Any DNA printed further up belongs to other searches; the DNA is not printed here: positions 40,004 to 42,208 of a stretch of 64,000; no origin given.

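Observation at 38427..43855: Cobalamin riboswitch controls an operon of two secreted beta-propellers and a lipoprotein/multi-TM protein; candidate novel corrinoid capture/uptake system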

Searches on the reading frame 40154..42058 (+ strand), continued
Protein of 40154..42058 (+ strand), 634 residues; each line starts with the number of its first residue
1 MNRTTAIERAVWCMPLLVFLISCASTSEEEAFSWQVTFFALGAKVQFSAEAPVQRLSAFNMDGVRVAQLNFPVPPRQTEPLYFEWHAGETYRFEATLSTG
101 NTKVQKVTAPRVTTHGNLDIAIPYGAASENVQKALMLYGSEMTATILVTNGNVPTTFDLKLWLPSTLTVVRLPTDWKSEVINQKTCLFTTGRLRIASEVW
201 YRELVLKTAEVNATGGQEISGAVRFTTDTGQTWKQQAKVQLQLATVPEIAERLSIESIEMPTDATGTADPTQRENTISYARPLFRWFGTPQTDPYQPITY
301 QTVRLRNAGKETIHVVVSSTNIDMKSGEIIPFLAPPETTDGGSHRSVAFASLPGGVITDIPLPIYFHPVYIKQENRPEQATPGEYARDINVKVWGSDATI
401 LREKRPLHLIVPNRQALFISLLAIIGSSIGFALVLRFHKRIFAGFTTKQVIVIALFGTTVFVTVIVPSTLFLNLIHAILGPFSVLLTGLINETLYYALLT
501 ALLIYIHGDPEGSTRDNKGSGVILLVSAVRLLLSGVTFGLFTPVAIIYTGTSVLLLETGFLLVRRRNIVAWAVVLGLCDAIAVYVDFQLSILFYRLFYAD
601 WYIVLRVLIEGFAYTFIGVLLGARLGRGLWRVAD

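Call 37: find_encoding_contigs(protein=P0290, flank=7000, max_places=1)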
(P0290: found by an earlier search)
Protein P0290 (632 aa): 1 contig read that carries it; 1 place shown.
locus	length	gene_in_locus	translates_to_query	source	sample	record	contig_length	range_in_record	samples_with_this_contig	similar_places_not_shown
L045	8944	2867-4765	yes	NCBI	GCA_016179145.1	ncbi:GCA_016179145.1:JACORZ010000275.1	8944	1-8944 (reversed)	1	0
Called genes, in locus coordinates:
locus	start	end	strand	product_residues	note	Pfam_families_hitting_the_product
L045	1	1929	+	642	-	PF07715:Plug, PF00593:TonB_dep_Rec_b-barrel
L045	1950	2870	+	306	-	PF01497:Peripla_BP_2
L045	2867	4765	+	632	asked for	-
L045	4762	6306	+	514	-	PF00437:T2SSE (faint), PF03193:RsgA_GTPase (faint), PF03215:Rad17 (faint), PF25199:nSTAND_NTPase5 (faint), PF00005:ABC_tran, PF13191:AAA_16 (weak), PF00005:ABC_tran, PF13304:AAA_21 (weak), +7 more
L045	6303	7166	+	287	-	PF02361:CbiQ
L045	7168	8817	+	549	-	PF12894:ANAPC4_WD40 (faint), PF23414:Beta-prop_EML_2 (weak), PF25174:Beta-prop_THOC3 (weak), PF13360:PQQ_2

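Call 39: predict_structure(alignment_id=A1)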
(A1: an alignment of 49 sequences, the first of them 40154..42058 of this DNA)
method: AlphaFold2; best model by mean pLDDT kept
length: 634 residues; sequences in the alignment: 49
mean_pLDDT: 45.6   pTM: 0.38
mean pLDDT of the five models: 45.6, 40.6, 40.5, 33.7, 32.9
residues with pLDDT >= 90: 1; 70-90: 65; 50-70: 145; < 50: 423
segments of 3 or more residues with pLDDT < 50: 1-4, 20-58, 72-153, 196-204, 210-215, 262-298, 333-343, 395-397, 409-634
pLDDT, mean of each block of 10 residues (from residue 1): 48 55 36 33 29 47 53 40 35 45 33 23 22 26 44 56 65 71 75 50 49 52 62 57 58 77 38 31 35 39 81 69 74 42 53 76 56 56 72 59 67 38 44 41 40 38 34 37 34 36 35 33 36 32 34 37 38 35 33 33 36 36 33 28
secondary structure, 60 per line:
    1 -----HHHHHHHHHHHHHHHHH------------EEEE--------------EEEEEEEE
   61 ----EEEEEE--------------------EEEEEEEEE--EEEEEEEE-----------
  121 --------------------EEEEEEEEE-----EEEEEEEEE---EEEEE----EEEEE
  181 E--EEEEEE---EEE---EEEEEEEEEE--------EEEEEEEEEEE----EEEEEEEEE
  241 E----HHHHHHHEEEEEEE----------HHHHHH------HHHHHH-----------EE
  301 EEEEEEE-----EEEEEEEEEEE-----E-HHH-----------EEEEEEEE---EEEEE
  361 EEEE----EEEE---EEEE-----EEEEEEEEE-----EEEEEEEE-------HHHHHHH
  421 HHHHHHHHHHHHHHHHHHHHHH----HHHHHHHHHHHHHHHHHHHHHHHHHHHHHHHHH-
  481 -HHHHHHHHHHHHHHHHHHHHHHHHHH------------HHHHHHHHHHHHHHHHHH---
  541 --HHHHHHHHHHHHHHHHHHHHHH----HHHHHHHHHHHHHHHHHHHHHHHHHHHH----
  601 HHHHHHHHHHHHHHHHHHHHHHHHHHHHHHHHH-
elements in order: H6-22 E35-38 E53-60 E65-70 E91-99 E102-109 E141-149 E155-163 E167-171 E176-181 E184-189 E193-195 E199-208 E217-227 E232-241 H246-252 E253-259 H270-275 H282-287 E299-307 E313-323 E345-352 E356-364 E369-372 E376-379 E385-393 E399-406 H414-442 H447-479 H482-507 H520-537 H543-564 H569-596 H601-633

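Call 42: search_solved_structures(query=A2, max_evalue=10, show_alignments=2)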
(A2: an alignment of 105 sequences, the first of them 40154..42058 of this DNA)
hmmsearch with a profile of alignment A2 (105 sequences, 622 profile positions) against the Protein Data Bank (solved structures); distinct sequences matched with E-value up to 10: 7.
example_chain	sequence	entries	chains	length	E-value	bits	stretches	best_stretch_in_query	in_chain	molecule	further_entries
6lz3_A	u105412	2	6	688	0.36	12.5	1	94-175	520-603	Cryptochrome2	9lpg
4rtd_A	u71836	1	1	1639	0.54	11.9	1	45-164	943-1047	Uncharacterized lipoprotein YfhM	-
5a42_A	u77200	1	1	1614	0.56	11.8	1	45-164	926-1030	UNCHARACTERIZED LIPOPROTEIN YFHM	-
4ziq_A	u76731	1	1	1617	0.56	11.8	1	45-164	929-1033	Uncharacterized lipoprotein YfhM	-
2i5v_O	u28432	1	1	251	0.67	11.6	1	20-183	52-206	Outer surface protein A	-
2n28_A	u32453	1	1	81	0.7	11.5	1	402-439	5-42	Protein Vpu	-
4fqp_A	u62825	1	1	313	1.6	10.3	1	19-191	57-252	Poliovirus receptor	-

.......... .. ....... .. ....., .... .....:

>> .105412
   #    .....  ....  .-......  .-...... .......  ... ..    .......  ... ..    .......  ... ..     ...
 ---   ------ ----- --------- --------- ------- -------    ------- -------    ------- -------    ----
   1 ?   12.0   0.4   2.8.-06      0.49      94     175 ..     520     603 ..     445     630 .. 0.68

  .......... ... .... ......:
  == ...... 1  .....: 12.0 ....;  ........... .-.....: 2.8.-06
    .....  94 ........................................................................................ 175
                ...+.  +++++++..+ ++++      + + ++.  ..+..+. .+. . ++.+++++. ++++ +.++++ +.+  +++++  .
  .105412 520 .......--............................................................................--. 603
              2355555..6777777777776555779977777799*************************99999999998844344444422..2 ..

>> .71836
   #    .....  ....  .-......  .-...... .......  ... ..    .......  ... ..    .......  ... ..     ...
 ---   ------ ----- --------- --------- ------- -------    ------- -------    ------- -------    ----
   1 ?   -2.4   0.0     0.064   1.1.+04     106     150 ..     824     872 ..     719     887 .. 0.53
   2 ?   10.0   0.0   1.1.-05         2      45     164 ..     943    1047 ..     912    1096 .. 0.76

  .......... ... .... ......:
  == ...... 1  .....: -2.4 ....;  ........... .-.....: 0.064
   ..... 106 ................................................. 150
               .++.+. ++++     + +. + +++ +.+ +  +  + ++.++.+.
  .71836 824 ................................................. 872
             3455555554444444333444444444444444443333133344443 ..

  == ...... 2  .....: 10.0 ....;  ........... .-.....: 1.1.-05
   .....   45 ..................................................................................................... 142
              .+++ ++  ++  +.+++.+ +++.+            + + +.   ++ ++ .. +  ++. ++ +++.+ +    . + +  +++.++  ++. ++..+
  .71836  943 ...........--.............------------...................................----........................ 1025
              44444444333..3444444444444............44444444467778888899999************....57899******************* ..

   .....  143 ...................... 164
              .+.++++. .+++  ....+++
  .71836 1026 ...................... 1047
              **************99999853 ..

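Call 55: find_encoding_contigs(protein=P0276, flank=7000, max_places=1)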
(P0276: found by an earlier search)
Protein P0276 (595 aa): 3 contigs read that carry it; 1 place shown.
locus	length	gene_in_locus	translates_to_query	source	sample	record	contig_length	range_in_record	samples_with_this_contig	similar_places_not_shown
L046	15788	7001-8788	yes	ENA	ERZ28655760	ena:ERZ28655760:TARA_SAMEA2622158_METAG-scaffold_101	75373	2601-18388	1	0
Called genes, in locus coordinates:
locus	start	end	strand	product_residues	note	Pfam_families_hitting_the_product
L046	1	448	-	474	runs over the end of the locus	PF00072:Response_reg, PF00004:AAA (faint), PF00158:Sigma54_activat, PF14532:Sigma54_activ_2, PF07728:AAA_5, PF25601:AAA_lid_14, PF02954:HTH_8 (weak)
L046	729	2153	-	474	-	PF00202:Aminotran_3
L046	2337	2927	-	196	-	PF02441:Flavoprotein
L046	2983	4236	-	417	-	PF09861:Lar_N (weak)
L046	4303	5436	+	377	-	PF08331:QueG_DUF1730, PF13187:Fer4_9 (faint), PF13484:Fer4_16, PF03130:HEAT_PBS (faint), PF13646:HEAT_2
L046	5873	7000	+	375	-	-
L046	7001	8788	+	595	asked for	-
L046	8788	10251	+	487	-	PF13360:PQQ_2 (faint), PF23414:Beta-prop_EML_2 (faint), PF13570:Beta-prop_ACSF4 (faint)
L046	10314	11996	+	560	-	-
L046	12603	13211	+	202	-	PF00005:ABC_tran, PF13304:AAA_21 (weak)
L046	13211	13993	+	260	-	PF01061:ABC2_membrane, PF12698:ABC2_membrane_3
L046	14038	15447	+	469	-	PF00072:Response_reg, PF00158:Sigma54_activat, PF14532:Sigma54_activ_2, PF25601:AAA_lid_14, PF02954:HTH_8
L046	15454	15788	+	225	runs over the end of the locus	-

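Call 56: find_encoding_contigs(protein=P0288, flank=7000, max_places=1)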
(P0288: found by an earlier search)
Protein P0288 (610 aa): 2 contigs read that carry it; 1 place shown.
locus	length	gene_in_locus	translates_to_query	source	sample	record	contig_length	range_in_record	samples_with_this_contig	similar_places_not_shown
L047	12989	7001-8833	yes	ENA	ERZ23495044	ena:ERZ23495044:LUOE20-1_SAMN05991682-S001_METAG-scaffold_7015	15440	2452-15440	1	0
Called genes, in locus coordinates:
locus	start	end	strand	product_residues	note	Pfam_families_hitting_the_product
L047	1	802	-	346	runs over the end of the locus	PF00557:Peptidase_M24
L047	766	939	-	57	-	-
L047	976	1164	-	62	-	-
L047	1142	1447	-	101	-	-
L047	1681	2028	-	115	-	PF08899:DUF1844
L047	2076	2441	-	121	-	-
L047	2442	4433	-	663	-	PF05448:AXE1, PF02129:Peptidase_S15 (weak), PF22244:GCE_fung (faint)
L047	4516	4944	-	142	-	PF00293:NUDIX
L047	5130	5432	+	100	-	PF01910:Thiamine_BP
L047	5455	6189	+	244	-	PF00005:ABC_tran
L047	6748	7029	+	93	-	PF02085:Cytochrom_CIII (weak)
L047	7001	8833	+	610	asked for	-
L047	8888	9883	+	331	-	PF07584:BatA, PF00092:VWA, PF13519:VWA_2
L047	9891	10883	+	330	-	PF01939:NucS_C (weak)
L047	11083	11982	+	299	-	-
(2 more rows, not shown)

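Call 57: find_encoding_contigs(protein=P0184, flank=7000, max_places=1)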
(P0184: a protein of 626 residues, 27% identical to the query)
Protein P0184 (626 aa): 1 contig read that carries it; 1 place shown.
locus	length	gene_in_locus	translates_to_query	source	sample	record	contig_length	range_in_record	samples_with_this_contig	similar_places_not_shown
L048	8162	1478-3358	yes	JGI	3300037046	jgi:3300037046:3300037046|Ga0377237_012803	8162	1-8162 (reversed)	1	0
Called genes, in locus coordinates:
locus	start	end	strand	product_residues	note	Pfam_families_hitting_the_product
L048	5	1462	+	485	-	PF22422:MGH1-like_GH, PF01204:Trehalase (weak), PF03200:Glyco_hydro_63 (faint)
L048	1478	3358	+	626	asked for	-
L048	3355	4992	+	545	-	PF00005:ABC_tran, PF03193:RsgA_GTPase (faint), PF13555:AAA_29 (faint), PF20703:nSTAND1 (faint), PF13304:AAA_21 (faint), PF13401:AAA_22 (faint), PF00005:ABC_tran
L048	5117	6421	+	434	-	PF00884:Sulfatase, PF01663:Phosphodiest (weak), PF16347:SGSH_C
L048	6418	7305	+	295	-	PF02361:CbiQ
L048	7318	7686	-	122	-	-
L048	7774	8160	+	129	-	?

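Call 59: predict_structure(alignment_id=A2)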
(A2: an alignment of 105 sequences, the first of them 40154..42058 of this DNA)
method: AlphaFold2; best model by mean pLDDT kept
length: 634 residues; sequences in the alignment: 105
mean_pLDDT: 91.7   pTM: 0.82
mean pLDDT of the five models: 91.7, 90.7, 90.5, 90.0, 89.8
residues with pLDDT >= 90: 510; 70-90: 82; 50-70: 39; < 50: 3
segments of 3 or more residues with pLDDT < 50: 1-3
pLDDT, mean of each block of 10 residues (from residue 1): 58 72 64 91 91 95 98 91 95 96 96 87 77 90 95 95 96 97 97 95 95 82 96 94 95 98 97 93 72 88 98 96 96 93 95 97 88 69 96 95 97 93 97 96 94 96 94 94 93 97 90 75 96 96 96 97 94 98 97 93 97 98 95 81
secondary structure, 60 per line:
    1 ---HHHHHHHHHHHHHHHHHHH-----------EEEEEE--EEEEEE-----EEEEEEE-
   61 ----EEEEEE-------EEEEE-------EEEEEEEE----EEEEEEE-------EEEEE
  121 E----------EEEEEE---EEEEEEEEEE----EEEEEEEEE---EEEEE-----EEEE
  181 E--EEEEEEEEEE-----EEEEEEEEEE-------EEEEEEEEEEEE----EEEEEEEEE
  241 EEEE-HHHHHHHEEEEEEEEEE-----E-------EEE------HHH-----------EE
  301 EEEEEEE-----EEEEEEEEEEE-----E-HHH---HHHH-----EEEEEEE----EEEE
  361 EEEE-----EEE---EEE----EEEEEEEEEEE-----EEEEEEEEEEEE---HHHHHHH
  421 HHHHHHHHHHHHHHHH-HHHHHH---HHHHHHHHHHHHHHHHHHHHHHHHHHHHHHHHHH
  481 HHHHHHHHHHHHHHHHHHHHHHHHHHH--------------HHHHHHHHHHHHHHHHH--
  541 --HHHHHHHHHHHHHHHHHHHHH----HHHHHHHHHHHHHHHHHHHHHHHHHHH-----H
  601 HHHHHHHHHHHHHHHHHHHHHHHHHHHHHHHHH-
elements in order: H4-22 E34-39 E42-47 E53-59 E65-70 E78-82 E90-97 E102-108 E116-121 E132-137 E141-150 E155-163 E167-171 E177-181 E184-193 E199-208 E216-227 E232-244 H246-252 E253-262 E276-278 E299-307 E313-323 H337-340 E346-352 E357-364 E370-372 E376-378 E383-393 E399-410 H414-436 H438-443 H447-507 H522-538 H543-563 H568-594 H600-633

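Call 61: fold_search(model_id=the predicted structure, library=pdb)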
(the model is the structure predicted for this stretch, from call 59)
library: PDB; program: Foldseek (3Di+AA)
matches with E <= 10: 1694; with E <= 0.001: 489
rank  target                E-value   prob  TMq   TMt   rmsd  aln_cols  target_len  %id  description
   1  3ije_A                7.6e-11  1.00  0.16  0.11  25.7       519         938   10  Crystal structure of the complete integrin alhaVbeta3 ectodomain plus an Alpha/beta transmembrane fragment (released 2009-09-29)
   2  8xez_A                1.3e-10  1.00  0.16  0.11  34.1       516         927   10  Cryo-EM structure of integrin ITGAV/ITGB3 complex, conformation 5 (released 2024-12-18)
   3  8xen_A                1.3e-10  1.00  0.15  0.11  32.0       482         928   10  Cryo-EM structure of integrin ITGAV/ITGB3 complex, conformation 4 (released 2024-12-18)
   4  7sqc_F0               1.3e-10  1.00  0.12  0.21  26.1       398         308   10  Ciliary C1 central pair apparatus isolated from Chlamydomonas reinhardtii (released 2022-04-13)
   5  9ijj_h                1.9e-10  1.00  0.17  0.09  25.2       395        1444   10  In situ structure of the central apparatus in mouse sperm axoneme. (released 2025-06-04)
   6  4mmz_A                2.7e-10  1.00  0.15  0.11  25.6       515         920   10  Integrin AlphaVBeta3 ectodomain bound to an antagonistic tenth domain of Fibronectin (released 2014-03-26)
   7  7sqc_O0               2.8e-10  1.00  0.14  0.09  32.5       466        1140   12  Ciliary C1 central pair apparatus isolated from Chlamydomonas reinhardtii (released 2022-04-13)
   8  4kkp_B                3.0e-10  1.00  0.15  0.36  18.6       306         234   13  Crystal structure of Vibrio cholerae RbmA (crystal form 2) (released 2013-05-22)
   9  9ijj_O                8.2e-10  1.00  0.11  0.06  29.4       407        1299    9  In situ structure of the central apparatus in mouse sperm axoneme. (released 2025-06-04)
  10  4g1m_A                9.1e-10  1.00  0.15  0.11  26.4       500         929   11  Re-refinement of alpha V beta 3 structure (released 2012-12-12)
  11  4kkp_A                1.4e-09  1.00  0.15  0.36  18.5       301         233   13  Crystal structure of Vibrio cholerae RbmA (crystal form 2) (released 2013-05-22)
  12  4kkq_A                1.5e-09  1.00  0.15  0.38  18.2       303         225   13  Crystal structure of Vibrio cholerae RbmA (crystal form 1) (released 2013-05-22)
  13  6avq_A                1.5e-09  1.00  0.15  0.11  25.2       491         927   10  The Therapeutic Antibody LM609 Selectively Inhibits Ligand Binding to Human alpha-V beta-3 Integrin via Steric Hindran (released 2017-11-01)
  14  8xei_A                1.5e-09  1.00  0.15  0.11  26.5       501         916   10  Cryo-EM structure of integrin ITGAV/ITGB3 complex, conformation 1 (released 2024-12-18)
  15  3k6s_E                1.6e-09  1.00  0.15  0.12  23.5       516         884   10  Structure of integrin alphaXbeta2 ectodomain (released 2010-01-12)
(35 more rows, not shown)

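Call 72: search_protein_families(library=pfam, proteins=[L046:5873-7000:+, L046:10314-11996:+, L046:8788-10251:+, L042:10754-13219:+, L042:2338-3816:+, L042:1675-2271:+], max_evalue=0.01)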
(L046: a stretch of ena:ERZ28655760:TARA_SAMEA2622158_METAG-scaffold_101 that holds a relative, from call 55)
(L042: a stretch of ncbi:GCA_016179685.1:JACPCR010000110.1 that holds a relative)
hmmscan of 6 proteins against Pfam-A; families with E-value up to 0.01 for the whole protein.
L046:5873-7000:+ (375 aa): 0 families

L046:10314-11996:+ (560 aa): 1 family
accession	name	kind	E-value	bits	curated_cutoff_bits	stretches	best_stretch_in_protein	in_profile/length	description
PF13231.12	PMT_2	-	0.00041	21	26.1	1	98-224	3-132/160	Dolichyl-phosphate-mannose-protein mannosyltransferase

L046:8788-10251:+ (487 aa): 8 families
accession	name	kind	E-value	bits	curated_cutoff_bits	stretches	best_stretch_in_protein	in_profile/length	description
PF23414.1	Beta-prop_EML_2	-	2.2e-09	37.5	90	1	51-127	40-114/266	Echinoderm microtubule-associated protein second beta-propeller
PF13360.13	PQQ_2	-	1.3e-08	35.2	27.6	2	190-310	3-98/233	Outer membrane protein assembly factor BamB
PF13570.13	Beta-prop_ACSF4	-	3.1e-08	33.9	133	1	56-138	55-132/329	Beta-alanine-activating enzyme, beta-propeller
PF25174.1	Beta-prop_THOC3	-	3.7e-05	23.3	305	0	46-113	84-150/272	THOC3 beta-propeller domain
PF23393.2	Beta-prop_WDR90_POC16_2nd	-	0.0004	20.1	60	1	51-128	37-112/291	WDR90/POC16, second beta-propeller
PF01011.28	PQQ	-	0.0019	17.4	26.7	0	190-211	322-342/595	Glucose/ethanol/alcohol dehydrogenase, beta-propeller domain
PF24807.1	WD40_CDC20-Fz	-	0.0044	16.8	200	0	51-127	52-124/292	CDC20/Fizzy WD40 domain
PF00400.38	WD40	-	0.0077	17.2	27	0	280-302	16-38/39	WD domain, G-beta repeat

L042:10754-13219:+ (821 aa): 1 family
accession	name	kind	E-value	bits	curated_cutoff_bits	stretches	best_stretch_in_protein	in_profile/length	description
PF13174.12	TPR_6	-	0.00031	21.7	26.3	1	768-796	1-29/33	Tetratricopeptide repeat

L042:2338-3816:+ (492 aa): 3 families
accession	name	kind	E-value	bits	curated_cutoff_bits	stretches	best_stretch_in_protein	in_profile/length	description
PF13248.11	Zn_ribbon_3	-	2e-05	24.3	27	1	60-80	5-25/26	zinc-ribbon domain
PF13240.11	Zn_Ribbon_1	-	0.00015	21.9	25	1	60-80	2-22/23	zinc-ribbon domain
PF12773.13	DZR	-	0.0015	19.1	27.3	1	23-78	13-45/45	Double zinc ribbon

L042:1675-2271:+ (198 aa): 0 families
